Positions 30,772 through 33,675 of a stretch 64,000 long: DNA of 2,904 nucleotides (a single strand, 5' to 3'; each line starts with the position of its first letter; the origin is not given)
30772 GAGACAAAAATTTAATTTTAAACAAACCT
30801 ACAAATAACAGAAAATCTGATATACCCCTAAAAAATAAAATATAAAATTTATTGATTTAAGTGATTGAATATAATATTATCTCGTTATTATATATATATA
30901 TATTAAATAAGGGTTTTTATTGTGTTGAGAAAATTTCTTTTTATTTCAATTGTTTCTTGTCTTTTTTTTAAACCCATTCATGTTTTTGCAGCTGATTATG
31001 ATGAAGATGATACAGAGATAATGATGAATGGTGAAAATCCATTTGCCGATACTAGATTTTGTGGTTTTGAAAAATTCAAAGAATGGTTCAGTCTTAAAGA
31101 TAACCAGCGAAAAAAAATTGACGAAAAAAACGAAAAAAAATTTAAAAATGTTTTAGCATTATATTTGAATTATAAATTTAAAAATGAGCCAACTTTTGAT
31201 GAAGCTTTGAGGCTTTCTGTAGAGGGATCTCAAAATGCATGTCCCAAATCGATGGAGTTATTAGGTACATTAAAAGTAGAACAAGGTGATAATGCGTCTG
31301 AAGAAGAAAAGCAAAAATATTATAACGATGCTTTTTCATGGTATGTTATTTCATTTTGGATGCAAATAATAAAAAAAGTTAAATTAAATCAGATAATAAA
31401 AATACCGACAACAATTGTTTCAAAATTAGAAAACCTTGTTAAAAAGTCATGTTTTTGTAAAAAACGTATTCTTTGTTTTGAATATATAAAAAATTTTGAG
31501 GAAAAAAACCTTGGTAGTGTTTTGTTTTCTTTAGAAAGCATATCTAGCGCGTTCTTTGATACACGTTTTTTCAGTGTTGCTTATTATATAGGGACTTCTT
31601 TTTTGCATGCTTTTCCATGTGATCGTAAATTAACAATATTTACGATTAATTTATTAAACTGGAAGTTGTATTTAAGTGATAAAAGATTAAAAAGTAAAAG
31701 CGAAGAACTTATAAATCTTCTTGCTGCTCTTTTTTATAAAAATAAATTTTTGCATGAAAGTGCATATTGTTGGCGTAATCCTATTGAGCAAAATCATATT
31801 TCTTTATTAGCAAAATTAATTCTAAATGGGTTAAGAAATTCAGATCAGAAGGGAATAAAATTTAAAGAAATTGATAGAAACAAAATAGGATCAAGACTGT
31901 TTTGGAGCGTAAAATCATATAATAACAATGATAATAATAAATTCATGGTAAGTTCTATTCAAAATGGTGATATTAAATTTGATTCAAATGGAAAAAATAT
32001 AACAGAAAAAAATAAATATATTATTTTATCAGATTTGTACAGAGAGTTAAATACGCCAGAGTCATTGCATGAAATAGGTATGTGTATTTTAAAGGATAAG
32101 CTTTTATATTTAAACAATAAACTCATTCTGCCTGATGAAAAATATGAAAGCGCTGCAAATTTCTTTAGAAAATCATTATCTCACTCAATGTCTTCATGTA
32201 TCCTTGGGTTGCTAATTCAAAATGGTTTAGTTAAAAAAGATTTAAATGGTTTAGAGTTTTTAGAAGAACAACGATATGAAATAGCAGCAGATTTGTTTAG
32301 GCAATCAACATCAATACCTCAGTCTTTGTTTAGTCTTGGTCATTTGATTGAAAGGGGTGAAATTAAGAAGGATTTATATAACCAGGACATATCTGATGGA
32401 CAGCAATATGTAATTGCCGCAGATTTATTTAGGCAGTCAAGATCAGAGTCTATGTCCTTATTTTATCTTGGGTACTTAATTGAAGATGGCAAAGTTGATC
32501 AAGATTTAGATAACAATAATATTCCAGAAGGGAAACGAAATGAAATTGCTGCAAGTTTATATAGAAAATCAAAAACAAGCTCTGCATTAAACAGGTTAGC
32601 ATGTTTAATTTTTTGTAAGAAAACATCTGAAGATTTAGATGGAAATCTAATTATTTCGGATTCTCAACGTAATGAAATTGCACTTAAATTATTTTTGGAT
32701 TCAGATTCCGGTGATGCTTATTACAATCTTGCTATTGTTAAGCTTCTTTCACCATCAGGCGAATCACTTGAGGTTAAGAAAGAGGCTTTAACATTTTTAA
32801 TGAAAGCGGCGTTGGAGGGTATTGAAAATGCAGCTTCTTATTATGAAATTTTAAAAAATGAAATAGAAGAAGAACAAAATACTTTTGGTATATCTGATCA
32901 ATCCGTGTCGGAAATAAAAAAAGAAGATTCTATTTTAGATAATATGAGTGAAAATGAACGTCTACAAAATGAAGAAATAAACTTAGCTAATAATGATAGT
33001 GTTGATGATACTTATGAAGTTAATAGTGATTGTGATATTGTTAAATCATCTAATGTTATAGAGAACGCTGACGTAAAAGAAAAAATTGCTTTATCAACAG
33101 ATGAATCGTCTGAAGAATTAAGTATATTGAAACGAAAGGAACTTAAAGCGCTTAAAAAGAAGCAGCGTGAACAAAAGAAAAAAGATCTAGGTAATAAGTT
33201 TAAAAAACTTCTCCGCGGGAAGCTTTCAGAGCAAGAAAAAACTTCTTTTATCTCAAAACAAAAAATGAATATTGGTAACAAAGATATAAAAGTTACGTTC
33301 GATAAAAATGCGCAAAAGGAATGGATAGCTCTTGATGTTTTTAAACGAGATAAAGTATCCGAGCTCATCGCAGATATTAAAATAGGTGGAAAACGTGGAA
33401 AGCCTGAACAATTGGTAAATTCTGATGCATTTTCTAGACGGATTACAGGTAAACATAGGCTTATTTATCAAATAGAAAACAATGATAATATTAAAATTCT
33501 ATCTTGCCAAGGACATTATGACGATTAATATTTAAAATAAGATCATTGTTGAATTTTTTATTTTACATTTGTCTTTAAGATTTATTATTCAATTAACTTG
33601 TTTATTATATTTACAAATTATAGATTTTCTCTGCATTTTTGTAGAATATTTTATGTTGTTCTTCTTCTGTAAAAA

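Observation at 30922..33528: Secreted Sel1/TPR-like repeat protein ending in an intact YoeB-type RNase toxin domain, with no antitoxin gene nearby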

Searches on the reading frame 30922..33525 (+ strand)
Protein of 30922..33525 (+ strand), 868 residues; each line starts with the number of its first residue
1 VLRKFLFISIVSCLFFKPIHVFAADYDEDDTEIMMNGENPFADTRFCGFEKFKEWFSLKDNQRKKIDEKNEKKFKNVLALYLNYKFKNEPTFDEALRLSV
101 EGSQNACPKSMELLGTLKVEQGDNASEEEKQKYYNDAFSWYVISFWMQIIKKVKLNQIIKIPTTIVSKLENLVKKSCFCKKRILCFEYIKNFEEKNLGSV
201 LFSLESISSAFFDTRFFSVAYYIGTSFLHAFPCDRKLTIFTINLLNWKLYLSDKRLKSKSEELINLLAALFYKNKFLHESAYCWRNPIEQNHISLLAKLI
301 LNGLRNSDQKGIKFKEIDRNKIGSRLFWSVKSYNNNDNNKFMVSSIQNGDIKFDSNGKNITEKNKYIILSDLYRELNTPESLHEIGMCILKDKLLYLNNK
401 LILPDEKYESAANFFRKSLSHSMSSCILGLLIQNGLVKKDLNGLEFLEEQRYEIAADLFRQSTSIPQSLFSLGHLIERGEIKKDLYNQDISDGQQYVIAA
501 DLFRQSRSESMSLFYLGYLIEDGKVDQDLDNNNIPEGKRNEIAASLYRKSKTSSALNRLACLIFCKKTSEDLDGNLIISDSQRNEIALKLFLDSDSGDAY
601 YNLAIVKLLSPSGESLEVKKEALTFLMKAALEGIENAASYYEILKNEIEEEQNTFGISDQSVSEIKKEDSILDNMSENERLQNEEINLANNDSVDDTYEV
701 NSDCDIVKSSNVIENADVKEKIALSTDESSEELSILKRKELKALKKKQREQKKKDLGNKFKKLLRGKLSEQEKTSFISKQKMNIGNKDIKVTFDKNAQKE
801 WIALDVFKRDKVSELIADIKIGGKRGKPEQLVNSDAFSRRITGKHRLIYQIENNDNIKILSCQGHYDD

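Call 3: search_protein_families(library=pfam, proteins=[window:30922-33525:+], max_evalue=1)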
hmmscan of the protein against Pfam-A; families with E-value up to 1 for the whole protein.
window:30922-33525:+ (868 aa): 3 families
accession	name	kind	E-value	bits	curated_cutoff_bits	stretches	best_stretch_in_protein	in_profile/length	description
PF06769.20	YoeB_toxin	-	9.6e-10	38.8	27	1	808-866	19-80/80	YoeB-like toxin of bacterial type II toxin-antitoxin system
PF19646.4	DUF6149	-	0.074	13.3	27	1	653-730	117-195/200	Family of unknown function (DUF6149)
PF05016.21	ParE_toxin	-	0.19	12.8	23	1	792-860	2-80/89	ParE toxin of type II toxin-antitoxin system, parDE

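Call 4: search_protein_families(library=ncbifam, proteins=[window:30922-33525:+], max_evalue=1)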
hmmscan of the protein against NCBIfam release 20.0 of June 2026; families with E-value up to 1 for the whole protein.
window:30922-33525:+ (868 aa): 1 family
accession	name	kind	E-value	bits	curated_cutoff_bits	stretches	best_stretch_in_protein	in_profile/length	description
TIGR02116.1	toxin_Txe_YoeB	equivalog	6.3e-11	42.3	51.8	1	801-866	12-80/80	Txe/YoeB family addiction module toxin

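Call 9: find_homologous_proteins(query=window:30922-33525:+, max_evalue=0.001)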
Query window:30922-33525:+ (868 aa): 5 proteins with E <= 0.001 among 8000 candidates.
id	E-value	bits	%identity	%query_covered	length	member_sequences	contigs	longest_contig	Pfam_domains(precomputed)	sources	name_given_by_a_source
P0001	0.0e+0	1746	91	100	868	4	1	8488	PF06769.21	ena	-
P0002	0.0e+0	1024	54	100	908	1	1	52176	PF06769.21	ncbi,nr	ncbi:MAG: type II toxin-antitoxin system YoeB family toxin [Alphaproteobacteria bacterium]|nr:type I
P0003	2.0e-265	901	49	100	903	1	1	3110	PF06769.21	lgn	-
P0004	2.7e-208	712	41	100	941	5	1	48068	PF06769.21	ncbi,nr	ncbi:MAG: type II toxin-antitoxin system YoeB family toxin [Alphaproteobacteria bacterium]|nr:type I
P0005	4.3e-155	536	44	69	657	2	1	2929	-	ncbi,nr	ncbi:MAG: hypothetical protein Q8S31_01355, partial [Alphaproteobacteria bacterium]|nr:hypothetical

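Call 11: find_encoding_contigs(protein=P0002, flank=10000, max_places=3)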
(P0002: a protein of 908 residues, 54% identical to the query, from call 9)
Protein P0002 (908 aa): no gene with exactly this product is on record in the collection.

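Call 12: find_encoding_contigs(protein=P0004, flank=10000, max_places=3)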
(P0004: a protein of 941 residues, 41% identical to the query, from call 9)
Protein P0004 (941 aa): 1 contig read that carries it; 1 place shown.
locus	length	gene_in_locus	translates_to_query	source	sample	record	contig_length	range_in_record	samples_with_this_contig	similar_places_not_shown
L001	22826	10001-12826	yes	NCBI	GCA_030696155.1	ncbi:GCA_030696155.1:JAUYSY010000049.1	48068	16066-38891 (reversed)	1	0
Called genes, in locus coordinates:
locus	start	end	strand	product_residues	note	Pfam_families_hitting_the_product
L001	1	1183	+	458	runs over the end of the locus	-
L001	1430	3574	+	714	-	PF02163:Peptidase_M50 (weak)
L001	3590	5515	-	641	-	PF01073:3Beta_HSD, PF01370:Epimerase, PF02719:Polysacc_synt_2, PF04321:RmlD_sub_bind, PF07993:NAD_binding_4 (weak), PF16363:GDP_Man_Dehyd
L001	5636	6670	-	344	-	PF00005:ABC_tran, PF08352:oligo_HPY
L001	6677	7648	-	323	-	PF00005:ABC_tran, PF13304:AAA_21 (faint), PF08352:oligo_HPY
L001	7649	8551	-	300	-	PF00528:BPD_transp_1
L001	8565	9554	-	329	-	PF19300:BPD_transp_1_N, PF00528:BPD_transp_1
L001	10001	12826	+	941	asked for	PF06769:YoeB_toxin (weak)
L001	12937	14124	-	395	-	-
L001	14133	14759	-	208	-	PF00565:SNase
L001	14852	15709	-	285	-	PF00288:GHMP_kinases_N, PF08544:GHMP_kinases_C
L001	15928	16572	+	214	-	-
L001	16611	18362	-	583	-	PF20142:Scaffold, PF01471:PG_binding_1 (weak), PF03734:YkuD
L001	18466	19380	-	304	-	PF13763:DUF4167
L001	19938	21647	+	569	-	-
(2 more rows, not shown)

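Call 31: predict_structure(alignment_id=A1)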
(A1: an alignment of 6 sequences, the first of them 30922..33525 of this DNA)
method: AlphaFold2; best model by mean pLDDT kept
length: 868 residues; sequences in the alignment: 6
mean_pLDDT: 68.8   pTM: 0.51
mean pLDDT of the five models: 68.8, 67.8, 67.8, 66.3, 61.5
residues with pLDDT >= 90: 172; 70-90: 342; 50-70: 123; < 50: 231
segments of 3 or more residues with pLDDT < 50: 1-63, 84-88, 95-107, 198-206, 654-738, 751-786
pLDDT, mean of each block of 10 residues (from residue 1): 39 35 30 29 32 40 48 50 47 48 44 63 72 77 72 58 81 81 78 59 49 67 72 64 59 72 82 77 76 85 69 73 84 68 87 86 88 90 95 87 91 93 93 92 88 95 94 95 93 90 96 96 93 91 94 91 89 83 85 85 84 82 89 83 85 46 29 25 25 25 22 26 30 44 51 45 42 38 48 83 76 80 72 80 82 81 70
secondary structure, 60 per line:
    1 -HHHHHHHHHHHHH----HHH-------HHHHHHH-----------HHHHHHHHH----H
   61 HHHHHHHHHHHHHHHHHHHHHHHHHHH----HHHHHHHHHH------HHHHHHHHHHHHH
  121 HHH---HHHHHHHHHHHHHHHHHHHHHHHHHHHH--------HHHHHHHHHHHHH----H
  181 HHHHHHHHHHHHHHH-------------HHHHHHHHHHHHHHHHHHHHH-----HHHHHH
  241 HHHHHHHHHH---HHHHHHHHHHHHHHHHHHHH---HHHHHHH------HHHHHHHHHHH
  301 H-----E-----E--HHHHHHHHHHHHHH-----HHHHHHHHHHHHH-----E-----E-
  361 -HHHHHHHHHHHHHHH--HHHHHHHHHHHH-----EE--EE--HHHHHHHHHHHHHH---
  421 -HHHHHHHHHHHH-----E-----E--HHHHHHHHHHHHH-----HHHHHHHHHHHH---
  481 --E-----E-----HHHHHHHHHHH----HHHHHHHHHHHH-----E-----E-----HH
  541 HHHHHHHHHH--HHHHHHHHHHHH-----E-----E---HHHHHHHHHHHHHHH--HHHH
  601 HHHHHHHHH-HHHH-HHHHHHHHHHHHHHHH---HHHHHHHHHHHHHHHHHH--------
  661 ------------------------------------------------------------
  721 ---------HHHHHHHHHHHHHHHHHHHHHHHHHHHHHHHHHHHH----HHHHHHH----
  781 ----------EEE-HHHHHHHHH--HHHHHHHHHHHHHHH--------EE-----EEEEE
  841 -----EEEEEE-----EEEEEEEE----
elements in order (helices of 4 or more, strands of 3 or more residues): H2-14 H29-35 H47-55 H60-87 H92-101 H108-123 H127-154 H163-175 H180-195 H209-229 H235-250 H254-273 H277-283 H290-301 H316-329 H335-347 H362-376 H379-390 H404-417 H422-433 H448-460 H466-477 H495-505 H510-521 H539-550 H553-564 H580-594 H597-609 H611-614 H616-631 H635-652 H730-765 H770-776 E791-793 H795-803 H806-820 E836-840 E846-851 E857-864

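Call 36: fold_search(model_id=the predicted structure, library=pdb)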
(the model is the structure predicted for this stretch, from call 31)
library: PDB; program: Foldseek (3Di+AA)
matches with E <= 10: 959; with E <= 0.001: 16
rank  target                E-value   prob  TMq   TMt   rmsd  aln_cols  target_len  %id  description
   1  1ouv                  5.8e-06  1.00  0.23  0.65   5.3       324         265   14  Helicobacter cysteine rich protein C (HcpC) (released 2004-03-30)
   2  9hvq_Q                3.1e-05  1.00  0.17  0.16  21.0       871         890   10  Structure of the transcribing Pol II-DSIF-PAF-SPT6-RECQL5 complex (released 2025-07-16)
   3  9og0_C                3.5e-05  1.00  0.13  0.18  34.2       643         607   11  Cryo-EM structure of OS9-SEL1L-HRD1 dimer (released 2025-07-30)
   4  6ork_A                7.2e-05  1.00  0.23  0.74   4.3       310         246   15  Crystal structure of Sel1 repeat protein from Oxalobacter formigenes (released 2020-05-06)
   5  7dkh_A                1.2e-04  1.00  0.20  0.19  20.3       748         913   13  Crystal structure of the Ctr9/Paf1/Cdc73/Rtf1 quaternary complex (released 2021-11-24)
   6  7qdr_B                1.3e-04  1.00  0.22  0.17  17.7       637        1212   12  Apo human SKI complex in the closed state (released 2022-02-02)
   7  4buj_B                1.4e-04  1.00  0.19  0.13  19.4       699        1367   12  Crystal structure of the S. cerevisiae Ski2-3-8 complex (released 2013-08-28)
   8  3fp4_A                1.5e-04  1.00  0.19  0.31  32.6       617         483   12  Crystal structure of Tom71 complexed with Ssa1 C-terminal fragment (released 2009-07-28)
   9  8pkp_V                2.0e-04  1.00  0.20  0.30  22.4       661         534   12  Cryo-EM structure of the apo Anaphase-promoting complex/cyclosome (APC/C) at 3.2 Angstrom resolution (released 2023-07-19)
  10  8q9t_E                2.0e-04  1.00  0.20  0.17  19.8       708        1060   12  CryoEM structure of a S. Cerevisiae Ski238 complex bound to RNA (released 2023-11-29)
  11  9g8r_B                3.1e-04  1.00  0.21  0.17  19.2       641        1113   12  human SKI7-SKI238 complex in the open state (released 2024-10-16)
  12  7qdz_B                4.3e-04  1.00  0.18  0.15  25.8       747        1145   11  80S-bound human SKI complex in the closed state (released 2022-02-09)
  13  9gaw_P                5.1e-04  1.00  0.19  0.31  23.7       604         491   10  High-resolution structure of the Anaphase-promoting complex/cyclosome (APC/C) bound to co-activator Cdh1 (released 2024-08-14)
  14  7qds_B                6.0e-04  1.00  0.18  0.16  26.1       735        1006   12  Apo human SKI complex in the open state (released 2022-02-02)
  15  8a3t_J                8.5e-04  1.00  0.16  0.24  22.6       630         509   12  S. cerevisiae APC/C-Cdh1 complex (released 2022-08-31)
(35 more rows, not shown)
